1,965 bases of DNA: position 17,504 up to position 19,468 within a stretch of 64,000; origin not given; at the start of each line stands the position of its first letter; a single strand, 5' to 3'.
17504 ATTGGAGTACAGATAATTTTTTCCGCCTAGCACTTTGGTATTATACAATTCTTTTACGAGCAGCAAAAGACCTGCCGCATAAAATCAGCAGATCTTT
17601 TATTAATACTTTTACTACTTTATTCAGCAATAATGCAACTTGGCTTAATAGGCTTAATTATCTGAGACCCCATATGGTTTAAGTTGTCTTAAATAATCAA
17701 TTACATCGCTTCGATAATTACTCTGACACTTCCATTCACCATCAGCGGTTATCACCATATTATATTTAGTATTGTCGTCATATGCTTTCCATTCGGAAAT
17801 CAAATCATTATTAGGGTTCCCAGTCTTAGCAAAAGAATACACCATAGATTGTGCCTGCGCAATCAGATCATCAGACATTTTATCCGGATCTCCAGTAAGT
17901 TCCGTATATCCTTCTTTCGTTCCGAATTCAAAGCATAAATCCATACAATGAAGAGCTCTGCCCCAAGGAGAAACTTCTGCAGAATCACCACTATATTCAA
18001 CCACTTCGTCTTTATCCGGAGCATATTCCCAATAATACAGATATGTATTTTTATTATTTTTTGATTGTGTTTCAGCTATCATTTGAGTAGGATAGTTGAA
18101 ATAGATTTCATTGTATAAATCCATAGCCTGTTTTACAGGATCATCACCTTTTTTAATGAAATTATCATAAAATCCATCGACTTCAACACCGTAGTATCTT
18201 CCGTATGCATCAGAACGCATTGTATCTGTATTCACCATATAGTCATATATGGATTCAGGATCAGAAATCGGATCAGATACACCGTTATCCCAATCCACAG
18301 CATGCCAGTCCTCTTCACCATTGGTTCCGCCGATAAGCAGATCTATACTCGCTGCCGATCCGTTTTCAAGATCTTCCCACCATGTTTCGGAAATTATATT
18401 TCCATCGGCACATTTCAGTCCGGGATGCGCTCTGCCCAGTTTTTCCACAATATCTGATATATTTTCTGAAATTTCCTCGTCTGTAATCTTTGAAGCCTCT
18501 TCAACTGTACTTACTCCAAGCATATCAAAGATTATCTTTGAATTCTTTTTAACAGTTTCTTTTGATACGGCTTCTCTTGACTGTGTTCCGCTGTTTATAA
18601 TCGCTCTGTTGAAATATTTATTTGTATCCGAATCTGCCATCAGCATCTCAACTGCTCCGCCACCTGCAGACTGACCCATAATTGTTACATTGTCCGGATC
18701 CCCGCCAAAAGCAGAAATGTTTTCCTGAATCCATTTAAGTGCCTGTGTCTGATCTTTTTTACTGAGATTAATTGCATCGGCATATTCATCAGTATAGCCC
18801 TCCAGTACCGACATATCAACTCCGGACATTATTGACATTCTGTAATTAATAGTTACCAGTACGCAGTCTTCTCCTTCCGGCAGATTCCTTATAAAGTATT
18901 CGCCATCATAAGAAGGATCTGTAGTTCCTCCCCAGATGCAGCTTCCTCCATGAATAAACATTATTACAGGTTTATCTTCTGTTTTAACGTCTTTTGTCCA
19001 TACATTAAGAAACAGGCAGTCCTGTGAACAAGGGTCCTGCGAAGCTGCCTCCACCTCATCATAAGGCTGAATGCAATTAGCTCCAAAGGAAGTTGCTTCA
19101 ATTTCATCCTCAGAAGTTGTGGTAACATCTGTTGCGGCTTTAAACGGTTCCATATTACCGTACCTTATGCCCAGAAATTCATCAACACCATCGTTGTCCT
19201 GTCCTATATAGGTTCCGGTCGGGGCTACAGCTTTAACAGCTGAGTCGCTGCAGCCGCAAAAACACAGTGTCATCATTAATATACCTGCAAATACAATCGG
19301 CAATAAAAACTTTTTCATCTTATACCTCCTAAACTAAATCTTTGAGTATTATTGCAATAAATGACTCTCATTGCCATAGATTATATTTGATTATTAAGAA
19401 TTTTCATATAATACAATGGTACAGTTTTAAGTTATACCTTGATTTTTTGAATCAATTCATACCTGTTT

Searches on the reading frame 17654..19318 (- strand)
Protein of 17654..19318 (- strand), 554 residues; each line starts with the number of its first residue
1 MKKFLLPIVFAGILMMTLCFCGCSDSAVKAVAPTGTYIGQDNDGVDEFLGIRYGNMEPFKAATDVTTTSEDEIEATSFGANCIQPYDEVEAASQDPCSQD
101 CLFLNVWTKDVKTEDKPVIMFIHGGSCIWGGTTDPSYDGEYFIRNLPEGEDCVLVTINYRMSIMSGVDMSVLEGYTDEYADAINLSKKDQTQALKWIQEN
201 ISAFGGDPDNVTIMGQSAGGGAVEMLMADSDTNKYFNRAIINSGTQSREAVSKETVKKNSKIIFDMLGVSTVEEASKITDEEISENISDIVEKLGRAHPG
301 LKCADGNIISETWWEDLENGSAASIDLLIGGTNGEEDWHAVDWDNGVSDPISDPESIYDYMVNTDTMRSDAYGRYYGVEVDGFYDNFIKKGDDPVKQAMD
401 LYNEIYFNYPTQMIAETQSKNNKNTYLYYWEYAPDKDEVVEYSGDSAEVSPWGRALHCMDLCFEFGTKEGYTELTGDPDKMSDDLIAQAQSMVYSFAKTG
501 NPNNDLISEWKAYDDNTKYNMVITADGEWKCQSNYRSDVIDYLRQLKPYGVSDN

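Call 77: search_protein_families(library=pfam, proteins=[window:17654-19318:-], max_evalue=0.01)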
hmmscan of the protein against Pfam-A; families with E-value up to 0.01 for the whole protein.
window:17654-19318:- (554 aa): 4 families
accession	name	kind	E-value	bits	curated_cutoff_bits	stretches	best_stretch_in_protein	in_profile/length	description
PF00135.34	COesterase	-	5.8e-75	253.6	27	1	38-534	13-506/515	Carboxylesterase family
PF20434.5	BD-FAE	-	2.7e-10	40.6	26.8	1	105-277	2-150/215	BD-FAE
PF07859.19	Abhydrolase_3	-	1.5e-08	35.1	25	1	188-226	50-88/210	alpha/beta hydrolase fold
PF00326.27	Peptidase_S9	-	5.4e-05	23.2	22.6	1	173-244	26-97/213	Prolyl oligopeptidase family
